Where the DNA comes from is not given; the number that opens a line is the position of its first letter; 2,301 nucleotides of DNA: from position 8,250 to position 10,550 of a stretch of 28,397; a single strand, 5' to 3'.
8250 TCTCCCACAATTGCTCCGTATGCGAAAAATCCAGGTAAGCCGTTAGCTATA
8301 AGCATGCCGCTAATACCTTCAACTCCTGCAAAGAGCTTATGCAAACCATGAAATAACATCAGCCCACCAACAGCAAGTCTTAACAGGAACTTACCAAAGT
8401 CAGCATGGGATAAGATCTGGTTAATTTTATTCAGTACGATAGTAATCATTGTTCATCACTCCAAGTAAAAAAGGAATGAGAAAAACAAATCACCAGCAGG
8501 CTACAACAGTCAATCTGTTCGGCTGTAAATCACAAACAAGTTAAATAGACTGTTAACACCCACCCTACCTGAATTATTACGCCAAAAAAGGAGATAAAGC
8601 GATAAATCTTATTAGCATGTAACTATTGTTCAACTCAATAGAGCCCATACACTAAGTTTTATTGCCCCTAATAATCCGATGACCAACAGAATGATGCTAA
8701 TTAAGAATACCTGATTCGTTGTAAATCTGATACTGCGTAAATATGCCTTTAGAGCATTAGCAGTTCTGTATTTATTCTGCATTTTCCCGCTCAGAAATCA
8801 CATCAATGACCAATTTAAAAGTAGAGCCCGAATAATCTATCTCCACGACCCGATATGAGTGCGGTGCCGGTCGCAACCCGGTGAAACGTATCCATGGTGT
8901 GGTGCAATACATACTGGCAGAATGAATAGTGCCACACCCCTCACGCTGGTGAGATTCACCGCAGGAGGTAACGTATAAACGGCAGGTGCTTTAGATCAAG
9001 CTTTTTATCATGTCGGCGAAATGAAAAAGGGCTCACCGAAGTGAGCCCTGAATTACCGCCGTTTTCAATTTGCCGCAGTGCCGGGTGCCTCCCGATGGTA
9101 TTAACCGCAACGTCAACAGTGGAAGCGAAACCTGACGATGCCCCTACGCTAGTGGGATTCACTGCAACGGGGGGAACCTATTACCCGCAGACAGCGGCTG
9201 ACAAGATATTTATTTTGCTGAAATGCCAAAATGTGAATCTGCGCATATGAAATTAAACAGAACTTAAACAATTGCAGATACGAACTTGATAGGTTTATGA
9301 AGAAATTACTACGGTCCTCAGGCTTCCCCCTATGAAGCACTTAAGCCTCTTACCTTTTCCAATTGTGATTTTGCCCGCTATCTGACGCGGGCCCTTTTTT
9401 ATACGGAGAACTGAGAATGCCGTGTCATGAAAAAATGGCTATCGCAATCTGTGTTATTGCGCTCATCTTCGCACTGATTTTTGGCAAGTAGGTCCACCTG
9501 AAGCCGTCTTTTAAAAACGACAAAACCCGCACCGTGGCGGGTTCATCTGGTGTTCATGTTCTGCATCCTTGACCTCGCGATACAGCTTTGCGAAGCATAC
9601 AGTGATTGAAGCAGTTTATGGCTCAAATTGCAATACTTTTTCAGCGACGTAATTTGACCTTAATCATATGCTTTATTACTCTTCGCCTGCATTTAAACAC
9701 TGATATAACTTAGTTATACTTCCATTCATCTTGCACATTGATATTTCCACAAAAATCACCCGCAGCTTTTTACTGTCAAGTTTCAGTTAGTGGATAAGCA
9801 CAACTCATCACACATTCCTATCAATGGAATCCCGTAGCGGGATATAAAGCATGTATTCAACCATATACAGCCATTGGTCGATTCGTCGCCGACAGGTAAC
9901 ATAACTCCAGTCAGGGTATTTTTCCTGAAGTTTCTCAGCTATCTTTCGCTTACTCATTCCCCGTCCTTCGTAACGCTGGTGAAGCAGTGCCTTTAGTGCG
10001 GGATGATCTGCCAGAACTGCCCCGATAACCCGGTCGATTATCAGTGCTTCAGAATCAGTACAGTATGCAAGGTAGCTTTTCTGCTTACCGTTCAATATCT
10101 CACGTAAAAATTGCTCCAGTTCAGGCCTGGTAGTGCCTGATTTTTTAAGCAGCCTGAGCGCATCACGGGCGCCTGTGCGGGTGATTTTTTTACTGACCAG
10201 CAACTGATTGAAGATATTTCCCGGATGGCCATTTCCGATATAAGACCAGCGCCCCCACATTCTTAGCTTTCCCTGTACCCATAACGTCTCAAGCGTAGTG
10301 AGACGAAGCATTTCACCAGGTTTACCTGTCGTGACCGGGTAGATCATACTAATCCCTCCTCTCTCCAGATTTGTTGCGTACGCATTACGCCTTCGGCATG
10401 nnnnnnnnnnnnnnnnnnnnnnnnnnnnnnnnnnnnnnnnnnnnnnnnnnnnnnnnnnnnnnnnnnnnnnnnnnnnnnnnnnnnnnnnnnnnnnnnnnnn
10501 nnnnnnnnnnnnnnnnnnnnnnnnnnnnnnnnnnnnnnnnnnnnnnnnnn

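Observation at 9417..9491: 24-codon hydrophobic small ORF with its own SD in the Q-to-lysis intergenic region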

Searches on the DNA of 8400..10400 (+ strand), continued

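Call 49: search_rna_families(source=window, start=9280, end=9560, threshold=evalue, max_evalue=10, show_alignments=2)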
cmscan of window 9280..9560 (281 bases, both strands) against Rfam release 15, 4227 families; matches with E-value up to 10: 8.
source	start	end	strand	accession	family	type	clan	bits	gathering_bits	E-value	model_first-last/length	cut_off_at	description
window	9334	9402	+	RF02676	Esr41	Gene; sRNA;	-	19.3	102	0.17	1-74/74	no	Enterohemorrhagic E. coli sRNA 41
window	9374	9483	+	RF02869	ncS025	Gene; sRNA;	-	17.7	46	0.59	1-85/85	no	Burkholderia sRNA 25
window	9423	9519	+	RF01301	snoR4a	Gene; snRNA; snoRNA; CD-box;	-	15.1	50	6.5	1-77/77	no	Small nucleolar RNA snoR4a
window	9344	9400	+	RF02278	Betaproteobacteria_toxic_sRNA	Gene; sRNA;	-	14.3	50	1.9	1-64/64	no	Betaproteobacteria toxic small RNA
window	9333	9399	+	RF00057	RyhB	Gene; sRNA;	-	13.7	55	5.7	1-67/67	no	RyhB RNA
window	9318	9402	+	RF02837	anti-hemB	Gene; sRNA;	-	13.3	49.5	1.2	1-81/81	no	Burkholderia RNA 7 (anti-hemB)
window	9520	9560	-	RF01394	isrK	Gene; sRNA;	-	13.1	50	1.5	37-77/77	5'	isrK Hfq binding RNA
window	9522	9560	-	RF00624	P9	Gene;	-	10.9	43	8.2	39-74/74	5'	Pseudomonas sRNA P9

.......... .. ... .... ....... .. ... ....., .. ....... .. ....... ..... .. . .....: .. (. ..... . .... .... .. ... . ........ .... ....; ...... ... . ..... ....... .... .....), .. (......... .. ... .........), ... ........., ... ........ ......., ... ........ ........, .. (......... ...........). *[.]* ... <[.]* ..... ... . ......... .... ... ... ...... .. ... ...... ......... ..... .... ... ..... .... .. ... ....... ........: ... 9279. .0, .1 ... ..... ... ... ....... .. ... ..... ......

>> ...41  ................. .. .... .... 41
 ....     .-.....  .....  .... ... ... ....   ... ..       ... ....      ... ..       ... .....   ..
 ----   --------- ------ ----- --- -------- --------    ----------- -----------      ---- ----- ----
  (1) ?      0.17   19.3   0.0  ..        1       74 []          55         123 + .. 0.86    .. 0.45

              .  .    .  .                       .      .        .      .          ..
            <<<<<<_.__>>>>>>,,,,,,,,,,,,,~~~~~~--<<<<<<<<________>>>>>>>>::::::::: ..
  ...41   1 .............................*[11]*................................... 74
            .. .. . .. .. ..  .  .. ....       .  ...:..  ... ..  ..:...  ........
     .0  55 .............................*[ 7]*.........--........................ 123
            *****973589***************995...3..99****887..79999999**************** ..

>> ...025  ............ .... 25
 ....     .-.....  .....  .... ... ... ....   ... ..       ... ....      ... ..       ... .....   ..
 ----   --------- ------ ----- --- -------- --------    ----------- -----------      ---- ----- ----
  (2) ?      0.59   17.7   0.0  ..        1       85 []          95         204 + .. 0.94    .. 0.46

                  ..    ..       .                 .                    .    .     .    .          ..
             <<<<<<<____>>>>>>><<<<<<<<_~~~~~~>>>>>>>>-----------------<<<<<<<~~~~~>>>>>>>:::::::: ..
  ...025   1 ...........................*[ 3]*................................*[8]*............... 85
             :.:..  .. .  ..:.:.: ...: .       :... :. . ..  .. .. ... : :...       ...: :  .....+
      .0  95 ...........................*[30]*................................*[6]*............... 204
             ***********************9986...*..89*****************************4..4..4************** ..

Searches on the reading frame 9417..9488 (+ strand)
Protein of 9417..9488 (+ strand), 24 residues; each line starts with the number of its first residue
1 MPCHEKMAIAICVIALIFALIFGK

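Call 14: search_protein_families(library=ncbifam, proteins=[window:9417-9488:+], max_evalue=10)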
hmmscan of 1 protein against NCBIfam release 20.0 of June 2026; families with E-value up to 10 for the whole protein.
seq(24 aa): 0 families

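Call 15: search_protein_families(library=pfam, proteins=[window:9417-9488:+], max_evalue=10)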
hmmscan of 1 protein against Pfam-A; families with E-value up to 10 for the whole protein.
seq(24 aa): 0 families

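Call 58: search_protein_families(library=phrogs, proteins=[window:9417-9488:+], max_evalue=10)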
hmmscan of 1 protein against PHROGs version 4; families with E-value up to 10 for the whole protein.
seq(24 aa): 1 family
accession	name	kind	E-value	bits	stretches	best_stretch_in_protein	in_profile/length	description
phrog_8628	-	unknown function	0.39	12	1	5-21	5-21/66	-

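Call 59: search_protein_families(library=padloc, proteins=[window:9417-9488:+], max_evalue=10)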
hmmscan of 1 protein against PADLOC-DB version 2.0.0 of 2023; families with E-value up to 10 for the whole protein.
seq(24 aa): 0 families

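Call 60: search_solved_structures(query=window:9417-9488:+, max_evalue=10)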
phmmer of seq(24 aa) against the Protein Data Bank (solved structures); distinct sequences matched with E-value up to 10: 0.

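Call 61: search_dna_similar(query=window:9417-9488:+, collection=phages, mode=protein, max_evalue=10, max_rows=20)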
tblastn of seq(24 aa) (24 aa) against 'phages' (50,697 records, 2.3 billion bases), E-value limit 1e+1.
No match.
